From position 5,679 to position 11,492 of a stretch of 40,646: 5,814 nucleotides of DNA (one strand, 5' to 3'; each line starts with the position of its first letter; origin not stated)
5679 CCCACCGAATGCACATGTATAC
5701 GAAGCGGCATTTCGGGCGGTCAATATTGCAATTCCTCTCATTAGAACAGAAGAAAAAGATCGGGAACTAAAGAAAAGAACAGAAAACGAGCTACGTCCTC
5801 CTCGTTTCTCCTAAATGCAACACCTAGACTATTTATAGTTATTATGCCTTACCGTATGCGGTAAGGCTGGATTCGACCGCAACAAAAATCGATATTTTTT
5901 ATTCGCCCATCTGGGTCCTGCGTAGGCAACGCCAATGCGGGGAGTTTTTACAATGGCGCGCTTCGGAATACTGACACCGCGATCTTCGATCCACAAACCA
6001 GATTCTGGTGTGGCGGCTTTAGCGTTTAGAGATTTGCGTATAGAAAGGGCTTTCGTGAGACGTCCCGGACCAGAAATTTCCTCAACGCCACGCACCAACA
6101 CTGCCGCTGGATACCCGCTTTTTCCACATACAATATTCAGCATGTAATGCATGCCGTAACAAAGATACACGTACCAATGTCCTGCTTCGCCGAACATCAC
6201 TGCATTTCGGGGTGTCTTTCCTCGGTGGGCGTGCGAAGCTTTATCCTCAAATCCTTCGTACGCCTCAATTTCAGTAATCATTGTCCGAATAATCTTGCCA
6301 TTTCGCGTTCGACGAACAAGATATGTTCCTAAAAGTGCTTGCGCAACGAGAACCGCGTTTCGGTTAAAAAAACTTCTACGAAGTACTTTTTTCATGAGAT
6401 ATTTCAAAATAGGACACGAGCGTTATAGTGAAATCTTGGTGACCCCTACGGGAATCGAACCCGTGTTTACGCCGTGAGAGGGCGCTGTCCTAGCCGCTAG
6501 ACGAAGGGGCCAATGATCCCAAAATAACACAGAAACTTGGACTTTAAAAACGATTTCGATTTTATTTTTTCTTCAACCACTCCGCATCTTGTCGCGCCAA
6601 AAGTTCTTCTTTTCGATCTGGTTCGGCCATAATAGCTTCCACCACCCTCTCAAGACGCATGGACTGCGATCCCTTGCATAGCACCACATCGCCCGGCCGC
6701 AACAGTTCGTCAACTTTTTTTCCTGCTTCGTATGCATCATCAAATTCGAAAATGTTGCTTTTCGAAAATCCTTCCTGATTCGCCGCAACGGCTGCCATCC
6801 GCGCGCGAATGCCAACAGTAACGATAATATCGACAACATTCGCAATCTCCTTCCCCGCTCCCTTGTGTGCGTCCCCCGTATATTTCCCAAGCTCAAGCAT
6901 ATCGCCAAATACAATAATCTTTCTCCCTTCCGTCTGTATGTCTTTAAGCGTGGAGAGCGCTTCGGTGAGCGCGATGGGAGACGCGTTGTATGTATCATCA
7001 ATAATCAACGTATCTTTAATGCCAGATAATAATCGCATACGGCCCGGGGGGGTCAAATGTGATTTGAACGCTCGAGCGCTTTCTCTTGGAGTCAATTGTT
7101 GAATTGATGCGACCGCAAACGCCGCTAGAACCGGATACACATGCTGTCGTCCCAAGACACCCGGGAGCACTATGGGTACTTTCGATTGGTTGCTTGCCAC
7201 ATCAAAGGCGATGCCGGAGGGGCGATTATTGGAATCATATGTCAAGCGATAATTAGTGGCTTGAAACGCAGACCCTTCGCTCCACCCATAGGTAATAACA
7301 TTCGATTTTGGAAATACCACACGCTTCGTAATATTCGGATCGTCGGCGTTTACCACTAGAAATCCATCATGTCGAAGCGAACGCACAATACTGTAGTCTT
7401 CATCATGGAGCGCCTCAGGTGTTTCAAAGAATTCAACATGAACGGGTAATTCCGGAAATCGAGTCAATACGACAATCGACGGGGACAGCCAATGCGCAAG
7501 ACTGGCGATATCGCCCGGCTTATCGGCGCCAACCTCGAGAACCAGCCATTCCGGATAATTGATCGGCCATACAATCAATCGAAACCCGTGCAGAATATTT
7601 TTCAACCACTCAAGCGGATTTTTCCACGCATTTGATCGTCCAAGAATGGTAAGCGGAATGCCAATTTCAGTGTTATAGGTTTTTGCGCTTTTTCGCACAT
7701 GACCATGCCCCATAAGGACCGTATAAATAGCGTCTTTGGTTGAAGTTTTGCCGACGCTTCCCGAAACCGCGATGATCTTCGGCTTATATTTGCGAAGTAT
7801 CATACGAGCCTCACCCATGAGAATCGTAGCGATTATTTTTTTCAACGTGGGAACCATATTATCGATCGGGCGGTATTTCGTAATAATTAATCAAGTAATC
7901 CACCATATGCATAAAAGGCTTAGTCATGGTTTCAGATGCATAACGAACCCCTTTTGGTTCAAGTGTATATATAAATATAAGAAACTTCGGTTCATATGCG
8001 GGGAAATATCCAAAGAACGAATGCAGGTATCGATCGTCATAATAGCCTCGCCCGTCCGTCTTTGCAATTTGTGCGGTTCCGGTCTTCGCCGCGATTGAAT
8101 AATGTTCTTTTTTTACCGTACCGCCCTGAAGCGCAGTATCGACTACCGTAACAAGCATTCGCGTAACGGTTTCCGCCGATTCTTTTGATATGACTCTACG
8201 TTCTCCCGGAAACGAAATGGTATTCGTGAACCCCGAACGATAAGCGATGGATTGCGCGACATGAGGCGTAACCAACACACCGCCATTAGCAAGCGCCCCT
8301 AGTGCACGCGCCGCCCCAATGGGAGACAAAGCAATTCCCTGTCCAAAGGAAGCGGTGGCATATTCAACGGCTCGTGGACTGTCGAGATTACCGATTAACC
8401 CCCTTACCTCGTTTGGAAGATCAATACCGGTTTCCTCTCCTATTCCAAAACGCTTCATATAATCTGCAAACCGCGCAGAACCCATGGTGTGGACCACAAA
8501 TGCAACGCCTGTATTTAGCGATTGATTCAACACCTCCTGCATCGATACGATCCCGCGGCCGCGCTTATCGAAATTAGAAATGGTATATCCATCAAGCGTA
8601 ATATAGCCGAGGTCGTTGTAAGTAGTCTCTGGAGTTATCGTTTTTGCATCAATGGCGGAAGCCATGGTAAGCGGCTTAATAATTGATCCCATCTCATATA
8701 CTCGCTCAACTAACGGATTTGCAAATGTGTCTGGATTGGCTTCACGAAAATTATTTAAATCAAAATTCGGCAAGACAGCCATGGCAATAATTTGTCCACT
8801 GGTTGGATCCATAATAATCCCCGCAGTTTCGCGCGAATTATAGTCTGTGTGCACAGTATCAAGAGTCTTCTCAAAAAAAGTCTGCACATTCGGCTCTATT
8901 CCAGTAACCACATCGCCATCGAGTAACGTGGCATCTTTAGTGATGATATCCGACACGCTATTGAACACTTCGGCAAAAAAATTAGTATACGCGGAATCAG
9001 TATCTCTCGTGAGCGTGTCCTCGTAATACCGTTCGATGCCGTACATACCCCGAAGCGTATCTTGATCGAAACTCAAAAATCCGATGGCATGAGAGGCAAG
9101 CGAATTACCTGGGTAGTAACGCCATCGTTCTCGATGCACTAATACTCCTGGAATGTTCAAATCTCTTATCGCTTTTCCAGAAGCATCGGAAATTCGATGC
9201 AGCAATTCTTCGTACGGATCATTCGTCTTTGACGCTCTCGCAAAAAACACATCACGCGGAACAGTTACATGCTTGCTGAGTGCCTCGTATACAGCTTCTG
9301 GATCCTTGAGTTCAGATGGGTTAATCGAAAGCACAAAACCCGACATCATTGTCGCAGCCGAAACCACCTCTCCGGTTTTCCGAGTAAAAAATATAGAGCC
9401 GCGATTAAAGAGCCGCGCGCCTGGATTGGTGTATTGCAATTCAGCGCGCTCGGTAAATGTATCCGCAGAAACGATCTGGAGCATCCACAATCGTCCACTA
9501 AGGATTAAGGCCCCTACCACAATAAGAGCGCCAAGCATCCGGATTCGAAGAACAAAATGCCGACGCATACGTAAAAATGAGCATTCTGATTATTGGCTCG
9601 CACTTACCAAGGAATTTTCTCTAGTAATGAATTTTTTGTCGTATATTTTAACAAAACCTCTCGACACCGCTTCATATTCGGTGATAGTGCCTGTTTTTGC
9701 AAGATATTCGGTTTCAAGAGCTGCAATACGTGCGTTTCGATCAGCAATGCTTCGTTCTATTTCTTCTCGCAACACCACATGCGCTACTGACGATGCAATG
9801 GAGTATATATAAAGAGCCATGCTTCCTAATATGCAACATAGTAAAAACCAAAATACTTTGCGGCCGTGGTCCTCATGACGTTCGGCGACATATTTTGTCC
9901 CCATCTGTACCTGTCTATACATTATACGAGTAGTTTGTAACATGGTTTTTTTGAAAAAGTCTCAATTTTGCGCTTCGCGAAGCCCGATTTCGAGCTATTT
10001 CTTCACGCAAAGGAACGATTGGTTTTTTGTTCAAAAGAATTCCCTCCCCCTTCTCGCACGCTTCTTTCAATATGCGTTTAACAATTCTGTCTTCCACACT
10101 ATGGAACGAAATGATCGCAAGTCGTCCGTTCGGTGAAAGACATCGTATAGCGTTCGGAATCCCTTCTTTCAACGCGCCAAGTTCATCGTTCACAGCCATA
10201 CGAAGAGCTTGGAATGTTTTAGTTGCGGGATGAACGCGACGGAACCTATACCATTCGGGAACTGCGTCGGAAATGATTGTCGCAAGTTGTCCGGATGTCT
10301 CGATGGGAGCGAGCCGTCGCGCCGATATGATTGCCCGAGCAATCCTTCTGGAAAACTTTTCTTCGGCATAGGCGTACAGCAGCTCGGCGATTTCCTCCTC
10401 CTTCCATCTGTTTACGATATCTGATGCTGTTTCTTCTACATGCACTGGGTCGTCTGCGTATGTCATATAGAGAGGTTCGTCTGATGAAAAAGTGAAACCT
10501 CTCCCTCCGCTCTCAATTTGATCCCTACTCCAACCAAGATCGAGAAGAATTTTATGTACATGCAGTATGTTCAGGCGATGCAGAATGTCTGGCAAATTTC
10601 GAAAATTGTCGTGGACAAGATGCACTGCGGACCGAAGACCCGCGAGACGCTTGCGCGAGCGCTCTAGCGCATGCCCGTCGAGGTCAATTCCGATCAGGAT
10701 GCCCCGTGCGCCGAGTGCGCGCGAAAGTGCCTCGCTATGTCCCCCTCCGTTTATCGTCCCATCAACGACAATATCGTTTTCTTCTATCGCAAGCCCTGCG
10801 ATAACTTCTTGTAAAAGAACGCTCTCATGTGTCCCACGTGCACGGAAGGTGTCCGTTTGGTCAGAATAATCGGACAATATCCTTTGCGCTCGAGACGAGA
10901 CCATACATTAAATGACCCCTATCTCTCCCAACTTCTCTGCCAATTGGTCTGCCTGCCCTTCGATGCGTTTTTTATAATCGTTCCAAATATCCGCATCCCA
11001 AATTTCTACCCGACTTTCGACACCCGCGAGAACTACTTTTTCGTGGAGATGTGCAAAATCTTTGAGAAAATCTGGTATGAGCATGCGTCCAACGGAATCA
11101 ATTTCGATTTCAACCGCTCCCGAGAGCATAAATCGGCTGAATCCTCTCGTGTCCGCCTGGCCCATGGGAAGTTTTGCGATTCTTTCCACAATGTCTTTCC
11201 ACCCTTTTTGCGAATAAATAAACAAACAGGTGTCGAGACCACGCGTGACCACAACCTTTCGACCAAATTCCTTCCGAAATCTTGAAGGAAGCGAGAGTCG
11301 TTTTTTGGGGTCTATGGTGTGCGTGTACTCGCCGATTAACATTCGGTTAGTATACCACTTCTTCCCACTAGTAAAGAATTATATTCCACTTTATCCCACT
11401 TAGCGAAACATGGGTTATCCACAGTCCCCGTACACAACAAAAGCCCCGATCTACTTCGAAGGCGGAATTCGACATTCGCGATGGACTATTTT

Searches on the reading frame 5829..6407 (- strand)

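Call 28: search_protein_families(library=pfam, proteins=[window:5829-6407:-], max_evalue=0.001)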
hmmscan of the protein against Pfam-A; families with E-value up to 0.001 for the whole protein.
window:5829-6407:- (192 aa): 1 family
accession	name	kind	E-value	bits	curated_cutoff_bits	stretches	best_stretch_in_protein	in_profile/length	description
PF02245.21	Pur_DNA_glyco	-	1.2e-52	178.4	27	2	12-110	1-96/181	Methylpurine-DNA glycosylase (MPG)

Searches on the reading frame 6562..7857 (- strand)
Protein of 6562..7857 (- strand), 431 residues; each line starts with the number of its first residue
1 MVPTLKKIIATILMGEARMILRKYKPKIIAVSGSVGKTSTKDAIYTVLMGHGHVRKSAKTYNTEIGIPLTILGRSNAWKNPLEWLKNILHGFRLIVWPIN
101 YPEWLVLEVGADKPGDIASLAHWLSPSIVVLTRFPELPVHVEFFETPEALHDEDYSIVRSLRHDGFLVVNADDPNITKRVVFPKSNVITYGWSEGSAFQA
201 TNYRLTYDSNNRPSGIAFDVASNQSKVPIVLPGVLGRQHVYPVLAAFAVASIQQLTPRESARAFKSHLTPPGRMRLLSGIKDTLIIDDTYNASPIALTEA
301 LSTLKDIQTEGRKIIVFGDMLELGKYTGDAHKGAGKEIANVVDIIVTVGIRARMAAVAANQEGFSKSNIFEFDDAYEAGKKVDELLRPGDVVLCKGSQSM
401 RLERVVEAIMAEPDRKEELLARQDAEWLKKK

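Call 28: search_protein_families(library=pfam, proteins=[window:6562-7857:-], max_evalue=0.001)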
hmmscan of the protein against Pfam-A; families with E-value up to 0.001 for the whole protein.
window:6562-7857:- (431 aa): 2 families
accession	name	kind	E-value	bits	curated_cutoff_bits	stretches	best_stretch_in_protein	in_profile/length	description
PF08245.18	Mur_ligase_M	-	7.9e-22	78.6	24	1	31-250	1-200/200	Mur ligase middle domain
PF02875.26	Mur_ligase_C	-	1.4e-21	78.1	28.4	1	272-397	1-126/127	Mur ligase, glutamate ligase domain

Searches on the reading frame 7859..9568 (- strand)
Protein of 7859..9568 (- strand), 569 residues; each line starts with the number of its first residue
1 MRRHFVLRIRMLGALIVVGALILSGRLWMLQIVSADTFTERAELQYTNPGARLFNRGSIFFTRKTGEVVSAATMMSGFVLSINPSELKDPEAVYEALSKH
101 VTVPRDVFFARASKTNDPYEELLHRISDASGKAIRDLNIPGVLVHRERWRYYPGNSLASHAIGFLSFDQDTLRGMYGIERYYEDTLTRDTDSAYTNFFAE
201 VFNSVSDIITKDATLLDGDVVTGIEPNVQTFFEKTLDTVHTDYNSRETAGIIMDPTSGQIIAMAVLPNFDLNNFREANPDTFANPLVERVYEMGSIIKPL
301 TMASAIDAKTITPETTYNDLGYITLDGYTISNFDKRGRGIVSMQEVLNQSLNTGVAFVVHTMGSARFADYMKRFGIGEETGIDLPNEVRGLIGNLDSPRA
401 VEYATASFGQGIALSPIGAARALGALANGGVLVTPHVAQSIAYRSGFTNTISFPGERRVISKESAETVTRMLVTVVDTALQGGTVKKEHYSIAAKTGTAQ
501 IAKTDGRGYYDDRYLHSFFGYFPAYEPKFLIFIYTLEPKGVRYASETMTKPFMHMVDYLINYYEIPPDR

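Call 28: search_protein_families(library=pfam, proteins=[window:7859-9568:-], max_evalue=0.001)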
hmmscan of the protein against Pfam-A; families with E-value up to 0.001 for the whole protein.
window:7859-9568:- (569 aa): 2 families
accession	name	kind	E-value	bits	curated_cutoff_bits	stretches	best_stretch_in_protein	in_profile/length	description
PF00905.27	Transpeptidase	-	1.4e-64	218.6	22.1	1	251-553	4-294/299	Penicillin binding protein transpeptidase domain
PF03717.20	PBP_dimer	-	0.00029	21.8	24.4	0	122-186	78-158/180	Penicillin-binding Protein dimerisation domain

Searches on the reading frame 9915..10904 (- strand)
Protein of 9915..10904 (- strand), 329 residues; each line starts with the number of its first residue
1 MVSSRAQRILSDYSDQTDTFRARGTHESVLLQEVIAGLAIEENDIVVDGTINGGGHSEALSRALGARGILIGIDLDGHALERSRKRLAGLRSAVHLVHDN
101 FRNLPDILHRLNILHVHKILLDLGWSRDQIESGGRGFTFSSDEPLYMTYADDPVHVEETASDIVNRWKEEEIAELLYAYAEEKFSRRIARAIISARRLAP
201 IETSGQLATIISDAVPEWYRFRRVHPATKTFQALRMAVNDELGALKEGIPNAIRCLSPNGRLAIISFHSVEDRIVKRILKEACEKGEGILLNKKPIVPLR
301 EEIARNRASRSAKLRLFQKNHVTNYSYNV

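Call 29: search_protein_families(library=pfam, proteins=[window:9915-10904:-], max_evalue=0.001)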
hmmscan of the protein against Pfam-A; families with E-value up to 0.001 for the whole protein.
window:9915-10904:- (329 aa): 1 family
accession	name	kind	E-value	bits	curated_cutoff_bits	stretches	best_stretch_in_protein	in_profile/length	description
PF01795.25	Methyltransf_5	-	3.8e-89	299.6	27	1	25-319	3-308/309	MraW methylase family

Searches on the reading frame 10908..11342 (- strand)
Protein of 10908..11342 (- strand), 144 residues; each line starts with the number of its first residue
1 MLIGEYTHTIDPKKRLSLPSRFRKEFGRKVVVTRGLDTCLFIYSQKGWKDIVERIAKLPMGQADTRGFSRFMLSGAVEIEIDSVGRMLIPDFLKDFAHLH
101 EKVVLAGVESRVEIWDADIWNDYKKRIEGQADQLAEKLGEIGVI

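Call 29: search_protein_families(library=pfam, proteins=[window:10908-11342:-], max_evalue=0.001)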
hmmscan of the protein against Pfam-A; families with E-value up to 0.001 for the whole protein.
window:10908-11342:- (144 aa): 1 family
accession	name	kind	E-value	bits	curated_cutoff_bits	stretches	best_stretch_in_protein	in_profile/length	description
PF02381.23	MraZ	-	5.5e-34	116.4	23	2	1-70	1-71/72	MraZ protein, putative antitoxin-like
